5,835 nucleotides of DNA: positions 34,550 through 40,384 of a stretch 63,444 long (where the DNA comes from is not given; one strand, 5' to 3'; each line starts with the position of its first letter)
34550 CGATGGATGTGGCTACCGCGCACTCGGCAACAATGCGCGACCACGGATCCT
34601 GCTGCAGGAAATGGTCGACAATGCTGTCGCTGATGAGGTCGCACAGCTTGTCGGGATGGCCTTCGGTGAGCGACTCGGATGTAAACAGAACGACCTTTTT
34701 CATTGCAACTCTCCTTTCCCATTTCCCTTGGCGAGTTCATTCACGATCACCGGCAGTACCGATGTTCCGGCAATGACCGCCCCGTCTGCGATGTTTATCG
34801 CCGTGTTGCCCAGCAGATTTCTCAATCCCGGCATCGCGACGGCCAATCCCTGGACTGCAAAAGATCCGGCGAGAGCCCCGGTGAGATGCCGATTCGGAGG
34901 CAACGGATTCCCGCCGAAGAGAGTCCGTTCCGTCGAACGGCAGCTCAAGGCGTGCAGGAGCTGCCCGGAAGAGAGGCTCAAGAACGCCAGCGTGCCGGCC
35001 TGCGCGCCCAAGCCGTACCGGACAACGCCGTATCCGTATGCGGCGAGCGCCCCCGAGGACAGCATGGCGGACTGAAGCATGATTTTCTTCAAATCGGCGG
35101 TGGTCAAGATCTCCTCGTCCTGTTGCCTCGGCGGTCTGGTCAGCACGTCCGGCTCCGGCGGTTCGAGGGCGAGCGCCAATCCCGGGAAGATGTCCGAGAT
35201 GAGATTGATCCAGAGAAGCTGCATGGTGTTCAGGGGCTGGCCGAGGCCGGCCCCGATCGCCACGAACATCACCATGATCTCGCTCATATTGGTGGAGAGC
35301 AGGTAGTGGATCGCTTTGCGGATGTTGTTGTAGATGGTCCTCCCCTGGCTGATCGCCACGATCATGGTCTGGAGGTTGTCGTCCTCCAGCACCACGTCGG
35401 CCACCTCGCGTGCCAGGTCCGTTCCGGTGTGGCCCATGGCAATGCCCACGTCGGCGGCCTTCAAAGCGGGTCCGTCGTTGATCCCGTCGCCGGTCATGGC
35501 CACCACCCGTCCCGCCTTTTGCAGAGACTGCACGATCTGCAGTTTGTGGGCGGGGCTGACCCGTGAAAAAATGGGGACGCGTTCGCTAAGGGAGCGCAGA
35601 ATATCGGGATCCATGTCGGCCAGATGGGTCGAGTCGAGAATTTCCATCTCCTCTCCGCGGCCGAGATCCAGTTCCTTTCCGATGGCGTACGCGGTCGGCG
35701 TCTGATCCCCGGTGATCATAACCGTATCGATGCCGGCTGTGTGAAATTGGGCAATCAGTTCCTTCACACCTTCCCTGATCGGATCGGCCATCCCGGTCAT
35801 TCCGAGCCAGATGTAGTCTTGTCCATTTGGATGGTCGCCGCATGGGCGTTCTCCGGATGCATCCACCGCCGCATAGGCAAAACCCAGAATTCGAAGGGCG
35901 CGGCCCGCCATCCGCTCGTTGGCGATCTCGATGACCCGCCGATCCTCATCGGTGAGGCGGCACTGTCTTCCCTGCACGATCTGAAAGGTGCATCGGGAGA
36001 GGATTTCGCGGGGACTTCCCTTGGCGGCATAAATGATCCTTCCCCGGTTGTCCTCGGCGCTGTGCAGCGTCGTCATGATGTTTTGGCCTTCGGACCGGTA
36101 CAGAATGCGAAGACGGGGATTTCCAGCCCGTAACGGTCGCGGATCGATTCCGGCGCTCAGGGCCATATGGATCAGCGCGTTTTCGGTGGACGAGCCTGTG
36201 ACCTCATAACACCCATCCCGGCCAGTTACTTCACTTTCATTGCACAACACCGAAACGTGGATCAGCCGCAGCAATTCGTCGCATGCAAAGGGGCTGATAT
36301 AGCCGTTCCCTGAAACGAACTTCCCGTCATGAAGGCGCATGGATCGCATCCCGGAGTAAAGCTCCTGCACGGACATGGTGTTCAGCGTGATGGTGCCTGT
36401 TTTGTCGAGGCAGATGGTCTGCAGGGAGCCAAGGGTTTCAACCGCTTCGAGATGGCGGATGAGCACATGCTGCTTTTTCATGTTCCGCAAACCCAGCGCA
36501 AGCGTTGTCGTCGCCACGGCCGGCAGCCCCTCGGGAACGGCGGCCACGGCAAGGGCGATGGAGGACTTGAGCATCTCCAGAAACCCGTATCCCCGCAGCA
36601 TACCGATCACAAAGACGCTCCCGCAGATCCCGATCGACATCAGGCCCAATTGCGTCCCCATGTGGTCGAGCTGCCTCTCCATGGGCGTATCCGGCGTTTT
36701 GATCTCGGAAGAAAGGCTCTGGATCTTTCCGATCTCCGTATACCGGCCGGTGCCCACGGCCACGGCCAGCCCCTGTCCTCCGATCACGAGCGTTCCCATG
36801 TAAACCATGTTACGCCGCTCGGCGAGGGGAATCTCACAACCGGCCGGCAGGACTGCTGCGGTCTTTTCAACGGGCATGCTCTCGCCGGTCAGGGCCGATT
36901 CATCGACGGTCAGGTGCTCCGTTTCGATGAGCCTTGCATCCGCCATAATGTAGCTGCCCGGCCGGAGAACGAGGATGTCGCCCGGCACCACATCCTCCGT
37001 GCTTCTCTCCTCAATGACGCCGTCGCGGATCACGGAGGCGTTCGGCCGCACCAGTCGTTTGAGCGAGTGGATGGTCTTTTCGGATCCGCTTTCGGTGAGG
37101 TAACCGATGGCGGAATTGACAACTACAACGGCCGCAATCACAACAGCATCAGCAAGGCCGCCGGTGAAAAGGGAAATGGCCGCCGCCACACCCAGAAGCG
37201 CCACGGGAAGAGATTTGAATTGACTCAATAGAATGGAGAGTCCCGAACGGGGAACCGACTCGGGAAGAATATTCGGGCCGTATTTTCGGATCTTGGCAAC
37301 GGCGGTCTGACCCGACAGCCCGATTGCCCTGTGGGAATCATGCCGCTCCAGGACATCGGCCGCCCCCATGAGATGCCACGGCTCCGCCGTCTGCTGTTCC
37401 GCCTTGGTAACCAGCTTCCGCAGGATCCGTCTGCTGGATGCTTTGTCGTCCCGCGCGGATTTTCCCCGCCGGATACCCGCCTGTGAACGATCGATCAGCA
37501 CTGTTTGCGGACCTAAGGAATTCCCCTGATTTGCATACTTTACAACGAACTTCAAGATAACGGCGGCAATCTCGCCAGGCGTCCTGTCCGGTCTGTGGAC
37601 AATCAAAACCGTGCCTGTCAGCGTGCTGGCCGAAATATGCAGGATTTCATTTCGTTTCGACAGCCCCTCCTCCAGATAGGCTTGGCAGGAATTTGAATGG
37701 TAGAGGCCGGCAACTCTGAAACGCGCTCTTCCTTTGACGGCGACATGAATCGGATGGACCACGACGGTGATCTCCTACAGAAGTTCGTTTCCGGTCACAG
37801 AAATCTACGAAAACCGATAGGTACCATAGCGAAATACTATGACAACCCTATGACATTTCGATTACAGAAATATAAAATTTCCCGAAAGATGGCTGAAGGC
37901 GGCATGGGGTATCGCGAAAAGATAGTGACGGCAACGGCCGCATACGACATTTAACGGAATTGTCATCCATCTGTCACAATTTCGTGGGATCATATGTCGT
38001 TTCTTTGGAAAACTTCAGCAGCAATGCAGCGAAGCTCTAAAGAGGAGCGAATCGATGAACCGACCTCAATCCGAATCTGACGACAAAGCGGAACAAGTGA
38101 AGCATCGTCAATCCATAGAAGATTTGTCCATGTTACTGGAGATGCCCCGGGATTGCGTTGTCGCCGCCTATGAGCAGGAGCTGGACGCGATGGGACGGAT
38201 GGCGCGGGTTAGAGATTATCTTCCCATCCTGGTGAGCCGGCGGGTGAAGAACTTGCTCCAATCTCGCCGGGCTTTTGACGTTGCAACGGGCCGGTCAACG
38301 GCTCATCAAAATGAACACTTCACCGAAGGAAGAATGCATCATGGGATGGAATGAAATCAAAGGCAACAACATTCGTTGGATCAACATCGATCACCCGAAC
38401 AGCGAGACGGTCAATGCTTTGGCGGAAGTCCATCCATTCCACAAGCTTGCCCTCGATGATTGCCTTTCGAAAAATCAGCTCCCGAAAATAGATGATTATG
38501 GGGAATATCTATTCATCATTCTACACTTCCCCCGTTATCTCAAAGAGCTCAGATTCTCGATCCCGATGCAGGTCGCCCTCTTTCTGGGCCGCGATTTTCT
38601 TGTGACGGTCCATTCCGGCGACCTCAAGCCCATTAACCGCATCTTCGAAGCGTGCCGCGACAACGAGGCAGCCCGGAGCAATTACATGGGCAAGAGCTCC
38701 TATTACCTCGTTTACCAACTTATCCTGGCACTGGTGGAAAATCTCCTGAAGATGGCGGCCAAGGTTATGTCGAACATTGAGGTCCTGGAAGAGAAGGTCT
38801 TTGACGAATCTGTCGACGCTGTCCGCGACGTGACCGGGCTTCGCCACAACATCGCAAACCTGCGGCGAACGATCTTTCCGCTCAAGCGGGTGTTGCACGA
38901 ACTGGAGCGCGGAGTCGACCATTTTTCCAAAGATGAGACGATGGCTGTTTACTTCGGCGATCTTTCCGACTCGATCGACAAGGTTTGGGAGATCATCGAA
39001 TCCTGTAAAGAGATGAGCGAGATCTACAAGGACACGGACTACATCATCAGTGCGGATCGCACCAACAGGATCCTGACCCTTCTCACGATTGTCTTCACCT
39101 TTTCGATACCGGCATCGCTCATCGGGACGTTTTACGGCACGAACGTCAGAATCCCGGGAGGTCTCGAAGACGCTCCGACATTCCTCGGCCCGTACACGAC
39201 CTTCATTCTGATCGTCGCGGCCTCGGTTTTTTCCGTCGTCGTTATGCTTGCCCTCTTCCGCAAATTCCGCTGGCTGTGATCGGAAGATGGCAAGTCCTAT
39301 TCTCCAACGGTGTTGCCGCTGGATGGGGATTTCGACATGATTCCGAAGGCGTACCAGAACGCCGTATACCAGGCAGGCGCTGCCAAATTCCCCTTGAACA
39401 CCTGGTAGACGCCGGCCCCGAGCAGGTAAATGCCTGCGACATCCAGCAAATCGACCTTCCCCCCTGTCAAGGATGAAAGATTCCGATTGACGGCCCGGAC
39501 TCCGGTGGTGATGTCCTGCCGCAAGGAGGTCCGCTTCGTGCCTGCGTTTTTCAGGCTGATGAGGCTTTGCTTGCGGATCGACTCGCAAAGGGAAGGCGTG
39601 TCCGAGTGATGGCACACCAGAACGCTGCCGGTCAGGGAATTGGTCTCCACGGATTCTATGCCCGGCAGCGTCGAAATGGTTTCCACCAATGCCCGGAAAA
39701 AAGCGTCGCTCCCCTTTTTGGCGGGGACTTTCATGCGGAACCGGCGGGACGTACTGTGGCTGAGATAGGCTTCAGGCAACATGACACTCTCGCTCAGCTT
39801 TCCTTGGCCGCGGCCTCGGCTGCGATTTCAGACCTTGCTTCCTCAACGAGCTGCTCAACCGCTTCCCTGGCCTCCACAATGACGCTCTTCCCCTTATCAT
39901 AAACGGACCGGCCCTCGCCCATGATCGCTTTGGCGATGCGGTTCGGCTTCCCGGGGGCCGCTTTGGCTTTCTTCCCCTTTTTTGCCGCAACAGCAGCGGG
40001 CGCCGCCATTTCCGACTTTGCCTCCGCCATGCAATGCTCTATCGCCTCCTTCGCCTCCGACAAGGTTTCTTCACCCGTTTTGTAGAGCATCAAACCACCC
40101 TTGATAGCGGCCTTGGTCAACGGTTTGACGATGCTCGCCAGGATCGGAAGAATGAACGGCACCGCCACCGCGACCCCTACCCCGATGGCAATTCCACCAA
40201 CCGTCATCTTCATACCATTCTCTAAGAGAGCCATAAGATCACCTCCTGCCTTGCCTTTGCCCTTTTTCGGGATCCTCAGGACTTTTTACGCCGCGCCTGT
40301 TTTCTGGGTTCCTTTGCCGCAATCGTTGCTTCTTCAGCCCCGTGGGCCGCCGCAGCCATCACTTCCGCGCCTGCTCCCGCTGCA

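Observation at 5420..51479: Fourteen 11-bp-phased Pho-box-like arrays tie almost every operon in the window to one regulon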

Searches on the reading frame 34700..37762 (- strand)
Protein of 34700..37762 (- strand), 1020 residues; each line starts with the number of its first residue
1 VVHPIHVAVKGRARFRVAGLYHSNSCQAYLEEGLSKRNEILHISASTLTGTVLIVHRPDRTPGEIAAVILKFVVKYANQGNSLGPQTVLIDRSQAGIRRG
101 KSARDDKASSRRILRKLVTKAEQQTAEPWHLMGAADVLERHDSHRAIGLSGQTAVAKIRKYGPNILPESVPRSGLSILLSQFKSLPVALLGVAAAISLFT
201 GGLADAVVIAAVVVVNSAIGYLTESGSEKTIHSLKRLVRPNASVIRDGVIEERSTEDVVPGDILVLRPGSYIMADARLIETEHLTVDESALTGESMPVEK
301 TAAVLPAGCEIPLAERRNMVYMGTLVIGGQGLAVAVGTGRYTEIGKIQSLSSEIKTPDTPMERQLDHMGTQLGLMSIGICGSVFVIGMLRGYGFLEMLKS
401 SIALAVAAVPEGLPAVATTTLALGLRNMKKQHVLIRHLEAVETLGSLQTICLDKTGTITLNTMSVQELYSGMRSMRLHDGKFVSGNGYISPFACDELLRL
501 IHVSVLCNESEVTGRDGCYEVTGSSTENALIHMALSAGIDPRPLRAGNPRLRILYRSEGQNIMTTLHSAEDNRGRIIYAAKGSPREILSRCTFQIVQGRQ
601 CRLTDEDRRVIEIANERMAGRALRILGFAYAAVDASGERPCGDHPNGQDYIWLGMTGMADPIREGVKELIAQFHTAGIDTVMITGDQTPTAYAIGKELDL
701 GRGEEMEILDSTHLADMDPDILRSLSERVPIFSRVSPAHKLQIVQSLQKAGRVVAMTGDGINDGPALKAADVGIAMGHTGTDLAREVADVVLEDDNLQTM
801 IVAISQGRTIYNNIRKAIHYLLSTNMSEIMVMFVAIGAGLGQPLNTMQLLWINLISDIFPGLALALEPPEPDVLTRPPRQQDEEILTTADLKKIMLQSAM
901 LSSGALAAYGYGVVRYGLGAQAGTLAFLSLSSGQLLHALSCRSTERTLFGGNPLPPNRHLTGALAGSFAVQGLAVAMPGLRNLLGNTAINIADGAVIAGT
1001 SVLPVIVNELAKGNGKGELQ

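Call 7: search_protein_families(library=pfam, proteins=[window:34700-37762:-], max_evalue=0.00001)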
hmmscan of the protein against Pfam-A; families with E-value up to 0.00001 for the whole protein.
window:34700-37762:- (1020 aa): 5 families
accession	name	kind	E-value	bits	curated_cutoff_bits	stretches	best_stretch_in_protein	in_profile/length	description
PF00122.25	E1-E2_ATPase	-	2.6e-50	170.9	28.1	1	237-431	2-181/181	E1-E2 ATPase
PF00689.26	Cation_ATPase_C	-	9.4e-43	146.4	27.3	1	842-1012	2-173/175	Cation transporting ATPase, C-terminus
PF00702.32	Hydrolase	-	5.7e-16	59.9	26.4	1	652-771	87-191/191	haloacid dehalogenase-like hydrolase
PF13246.12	Cation_ATPase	-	1.6e-12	47.7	21.7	1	505-593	1-90/91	Cation transport ATPase (P-type)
PF00690.31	Cation_ATPase_N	-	2.4e-12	46.8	20.4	1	129-197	1-69/69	Cation transporter/ATPase, N-terminus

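Call 22: find_related_loci(query=window:34700-37762:-, collection=metagenome_contigs, flank=10000)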
Query window:34700-37762:- (1020 aa) in metagenome_contigs; peptide patterns used: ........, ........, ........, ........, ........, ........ (x = any residue, [..] = any of these).
132 stretches matched a pattern; 66 encode a relative of the query (tblastn E <= 1e-3); 66 distinct loci.
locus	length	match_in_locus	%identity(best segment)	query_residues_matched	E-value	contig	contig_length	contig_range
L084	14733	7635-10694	79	1-1020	0e+0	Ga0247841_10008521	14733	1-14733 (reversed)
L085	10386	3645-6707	63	1-1018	0e+0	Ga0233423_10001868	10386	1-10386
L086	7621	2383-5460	61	1-1016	0e+0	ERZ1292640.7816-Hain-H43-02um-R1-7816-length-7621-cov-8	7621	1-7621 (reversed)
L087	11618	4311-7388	61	1-1016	0e+0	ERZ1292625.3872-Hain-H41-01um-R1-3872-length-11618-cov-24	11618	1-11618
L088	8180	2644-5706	60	1-1017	0e+0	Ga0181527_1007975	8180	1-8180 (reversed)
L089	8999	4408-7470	60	1-1012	0e+0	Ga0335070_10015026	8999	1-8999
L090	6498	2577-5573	59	6-1016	0e+0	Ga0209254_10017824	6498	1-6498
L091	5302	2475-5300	64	1-937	0e+0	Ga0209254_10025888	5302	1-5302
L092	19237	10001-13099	59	1-1012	0e+0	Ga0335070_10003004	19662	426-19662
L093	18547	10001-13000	59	1-1012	0e+0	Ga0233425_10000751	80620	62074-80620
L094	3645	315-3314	58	1-1012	0e+0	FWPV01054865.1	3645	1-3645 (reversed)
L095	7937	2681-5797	57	1-1012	0e+0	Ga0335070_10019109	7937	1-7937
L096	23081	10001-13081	56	1-1012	0e+0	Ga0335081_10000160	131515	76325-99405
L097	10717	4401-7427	57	1-1012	0e+0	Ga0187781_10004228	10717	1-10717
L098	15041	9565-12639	54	1-1012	0e+0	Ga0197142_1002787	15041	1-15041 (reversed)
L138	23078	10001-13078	60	1-1014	0e+0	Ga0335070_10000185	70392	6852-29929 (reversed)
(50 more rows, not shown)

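Call 28: search_solved_structures(query=window:34700-37762:-, max_evalue=1e-30)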
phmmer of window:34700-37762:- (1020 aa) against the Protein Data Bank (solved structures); distinct sequences matched with E-value up to 1e-30: 82 (the best 60 are shown).
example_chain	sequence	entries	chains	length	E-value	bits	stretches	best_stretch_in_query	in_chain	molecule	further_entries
8iww_A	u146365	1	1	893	4.6e-148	497.9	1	179-1012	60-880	Calcium-transporting ATPase type 2C member 1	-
8iwp_A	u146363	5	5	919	5.1e-148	497.8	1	179-1012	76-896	Calcium-transporting ATPase type 2C member 1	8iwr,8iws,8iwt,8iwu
7yag_A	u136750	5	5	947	5.8e-148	497.6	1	178-1012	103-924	Calcium-transporting ATPase type 2C member 1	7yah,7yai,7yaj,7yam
6zhf_A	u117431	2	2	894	5.7e-146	491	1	148-1012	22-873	Calcium-transporting ATPase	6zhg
9euq_A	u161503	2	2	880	6.6e-146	490.8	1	148-1012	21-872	Calcium-transporting ATPase lmo0841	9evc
6zhh_A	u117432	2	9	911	7.6e-145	487.3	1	148-1012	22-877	Calcium-transporting ATPase | Calcium-transporting ATPase lmo0841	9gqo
2dqs_A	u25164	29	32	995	4.9e-111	375.4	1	146-887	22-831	Sarcoplasmic/endoplasmic reticulum calcium ATPase 1 | SERCA1a | SARCOPLASMIC ENDOPLASMIC RETICULUM CALCIUM ATPASE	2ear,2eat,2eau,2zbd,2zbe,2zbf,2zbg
8owa_A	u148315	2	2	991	5e-111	375.4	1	146-887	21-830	Sarcoplasmic/endoplasmic reticulum calcium ATPase 1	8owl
3w5b_A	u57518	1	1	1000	5e-111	375.4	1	145-887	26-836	SERCA1a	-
1iwo_A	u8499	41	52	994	5.1e-111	375.3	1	146-887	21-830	Sarcoplasmic/endoplasmic reticulum calcium ATPase 1 | Sarcoplasmic/endoplasmic reticulum calcium ATPase 1a | Sarcoplasmic/endoplasmic reticulum calcium ATPase 1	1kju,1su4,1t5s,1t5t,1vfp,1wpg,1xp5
4bew_A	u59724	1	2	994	5.1e-111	375.3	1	146-887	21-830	SARCOPLASMIC/ENDOPLASMIC RETICULUM CALCIUM ATPASE 1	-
27qy_A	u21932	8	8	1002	5.4e-111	375.3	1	146-887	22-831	Sarcoplasmic/endoplasmic reticulum calcium ATPase 1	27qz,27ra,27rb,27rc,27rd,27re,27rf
5zmw_A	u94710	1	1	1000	1.3e-110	374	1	145-887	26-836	Sarcoplasmic/endoplasmic reticulum calcium ATPase 1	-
4nab_A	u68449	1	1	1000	1.3e-110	373.9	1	146-887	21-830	Sarcoplasmic/endoplasmic reticulum calcium ATPase 1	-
8d3u_A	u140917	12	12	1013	2.6e-110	373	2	109-700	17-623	Sodium/potassium-transporting ATPase subunit alpha-3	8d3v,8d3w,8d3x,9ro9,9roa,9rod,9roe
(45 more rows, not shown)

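Call 45: search_protein_families(library=pfam, proteins=[L138:9313-9996:+, L093:9218-9922:+], max_evalue=0.01)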
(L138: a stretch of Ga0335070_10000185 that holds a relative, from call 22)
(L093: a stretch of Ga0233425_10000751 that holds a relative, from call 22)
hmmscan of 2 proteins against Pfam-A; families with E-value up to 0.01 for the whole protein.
L138:9313-9996:+ (227 aa): 0 families

L093:9218-9922:+ (234 aa): 0 families

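Call 46: search_protein_families(library=ncbifam, proteins=[window:34700-37762:-], max_evalue=0.00001)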
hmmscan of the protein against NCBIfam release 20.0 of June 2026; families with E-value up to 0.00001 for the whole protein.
window:34700-37762:- (1020 aa): 20 families
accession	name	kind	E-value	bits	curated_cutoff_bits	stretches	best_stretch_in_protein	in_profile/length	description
TIGR01522.1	ATPase-IIA2_Ca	equivalog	2.6e-183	611.1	798.3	1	135-1012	10-847/854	calcium-transporting P-type ATPase, PMR1-type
TIGR01116.1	ATPase-IIA1_Ca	equivalog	2.9e-157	525.1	703.4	1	179-1012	2-795/799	calcium-translocating P-type ATPase, SERCA-type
TIGR01106.1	ATPase-IIC_X-K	subfamily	2.1e-120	403.3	946.1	2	202-698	103-605/997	Na,H/K antiporter P-type ATPase subunit alpha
TIGR01517.1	ATPase-IIB_Ca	equivalog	1.4e-116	390.7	507.05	1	119-977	26-844/882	calcium-translocating P-type ATPase, PMCA-type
TIGR01523.1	ATPase-IID_K-Na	equivalog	1.1e-110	370.8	645.05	3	494-920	427-863/997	potassium/sodium efflux P-type ATPase, fungal-type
TIGR01647.1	ATPase-IIIA_H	equivalog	5.5e-103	345.6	615.5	2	148-469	1-308/755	plasma-membrane proton-efflux P-type ATPase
TIGR01524.1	ATPase-IIIB_Mg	equivalog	4.4e-97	325.9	610.75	2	131-467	17-356/867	magnesium-translocating P-type ATPase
TIGR01494.1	ATPase_P-type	subfamily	2.1e-86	290.3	62.3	4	726-836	360-464/478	HAD-IC family P-type ATPase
NF011702.0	PRK15122.1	subfamily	2e-76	257.7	975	2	570-881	463-769/907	magnesium-translocating P-type ATPase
TIGR01525.1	ATPase-IB_hvy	subfamily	1.8e-69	235.1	346.25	3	189-468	4-269/560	heavy metal translocating P-type ATPase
TIGR01657.1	P-ATPase-V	hypoth_equivalog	2.9e-54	184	618.25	3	144-469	136-470/1055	ATP13A2 family polyamine export P-type ATPase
TIGR01512.1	ATPase-IB2_Cd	subfamily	3e-51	174.6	313.5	2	189-468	4-255/494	cadmium family heavy metal-translocating P-type ATPase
TIGR01511.1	ATPase-IB1_Cu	subfamily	1.7e-46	159.2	397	2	206-468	46-282/542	copper-translocating P-type ATPase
NF008262.1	PRK11033.1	equivalog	4.3e-43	147.8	1005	2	188-469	180-447/731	zinc/cadmium/mercury/lead-transporting ATPase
NF033775.1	P_type_ZntA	exception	3.1e-38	131.6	1240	2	188-469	185-452/732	Zn(II)/Cd(II)/Pb(II) translocating P-type ATPase ZntA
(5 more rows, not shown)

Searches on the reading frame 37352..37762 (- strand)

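Call 71: search_protein_families(library=pfam, proteins=[window:37352-37762:-], max_evalue=0.1)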
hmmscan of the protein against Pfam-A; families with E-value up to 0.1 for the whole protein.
seq(137 aa): 2 families
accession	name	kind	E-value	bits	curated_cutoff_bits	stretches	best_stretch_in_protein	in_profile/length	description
PF19991.5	HMA_2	-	1.5e-06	28.6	30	1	6-72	11-78/154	Heavy metal associated domain 2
PF00403.32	HMA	-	0.0022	18.8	24.8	1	22-71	8-58/62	Heavy-metal-associated domain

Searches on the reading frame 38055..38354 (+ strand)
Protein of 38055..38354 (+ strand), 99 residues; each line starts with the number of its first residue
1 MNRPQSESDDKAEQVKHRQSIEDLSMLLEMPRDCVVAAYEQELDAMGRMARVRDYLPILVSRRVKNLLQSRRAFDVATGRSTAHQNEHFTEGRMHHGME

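Call 45: search_protein_families(library=pfam, proteins=[window:38055-38354:+], max_evalue=0.01)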
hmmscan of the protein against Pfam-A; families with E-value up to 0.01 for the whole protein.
window:38055-38354:+ (99 aa): 1 family
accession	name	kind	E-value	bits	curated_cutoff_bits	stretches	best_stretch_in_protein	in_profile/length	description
PF12085.13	DUF3562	-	3.6e-10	39.8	26.3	1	19-72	6-59/60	Protein of unknown function (DUF3562)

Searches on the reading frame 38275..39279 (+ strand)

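Call 7: search_protein_families(library=pfam, proteins=[window:38275-39279:+], max_evalue=0.00001)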
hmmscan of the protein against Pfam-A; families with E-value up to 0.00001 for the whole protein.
window:38275-39279:+ (334 aa): 1 family
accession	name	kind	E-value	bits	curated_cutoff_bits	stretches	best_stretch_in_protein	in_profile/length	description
PF01544.23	CorA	-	2e-52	178.8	27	1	32-330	3-292/292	CorA-like Mg2+ transporter protein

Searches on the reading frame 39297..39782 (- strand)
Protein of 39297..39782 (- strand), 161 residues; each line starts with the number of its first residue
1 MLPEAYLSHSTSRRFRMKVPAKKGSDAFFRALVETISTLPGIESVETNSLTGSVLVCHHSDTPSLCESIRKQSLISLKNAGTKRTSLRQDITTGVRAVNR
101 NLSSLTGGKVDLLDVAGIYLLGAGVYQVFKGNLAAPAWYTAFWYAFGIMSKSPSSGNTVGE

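Call 7: search_protein_families(library=pfam, proteins=[window:39297-39782:-], max_evalue=0.00001)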
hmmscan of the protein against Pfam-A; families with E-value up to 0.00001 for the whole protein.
window:39297-39782:- (161 aa): 1 family
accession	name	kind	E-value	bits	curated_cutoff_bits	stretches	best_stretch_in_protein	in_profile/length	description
PF19991.5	HMA_2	-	5e-16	59.4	30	1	8-146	11-152/154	Heavy metal associated domain 2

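Call 71: search_protein_families(library=pfam, proteins=[window:39297-39782:-], max_evalue=0.1)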
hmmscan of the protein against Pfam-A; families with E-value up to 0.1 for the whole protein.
window:39297-39782:- (161 aa): 2 families
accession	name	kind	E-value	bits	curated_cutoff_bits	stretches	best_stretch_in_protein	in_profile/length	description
PF19991.5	HMA_2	-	5e-16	59.4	30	1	8-146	11-152/154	Heavy metal associated domain 2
PF00403.32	HMA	-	0.058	14.2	24.8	0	34-61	18-43/62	Heavy-metal-associated domain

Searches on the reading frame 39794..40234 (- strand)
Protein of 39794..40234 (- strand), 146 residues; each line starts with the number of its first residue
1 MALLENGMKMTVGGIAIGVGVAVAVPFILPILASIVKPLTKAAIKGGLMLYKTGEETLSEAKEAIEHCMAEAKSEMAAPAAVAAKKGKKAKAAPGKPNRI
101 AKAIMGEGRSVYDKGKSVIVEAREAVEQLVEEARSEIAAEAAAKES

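Call 7: search_protein_families(library=pfam, proteins=[window:39794-40234:-], max_evalue=0.00001)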
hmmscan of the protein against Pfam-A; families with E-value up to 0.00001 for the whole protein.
window:39794-40234:- (146 aa): 1 family
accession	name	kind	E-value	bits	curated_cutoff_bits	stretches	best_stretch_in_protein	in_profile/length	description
PF17195.9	DUF5132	-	2e-08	34.6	25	1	35-78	1-44/47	Protein of unknown function (DUF5132)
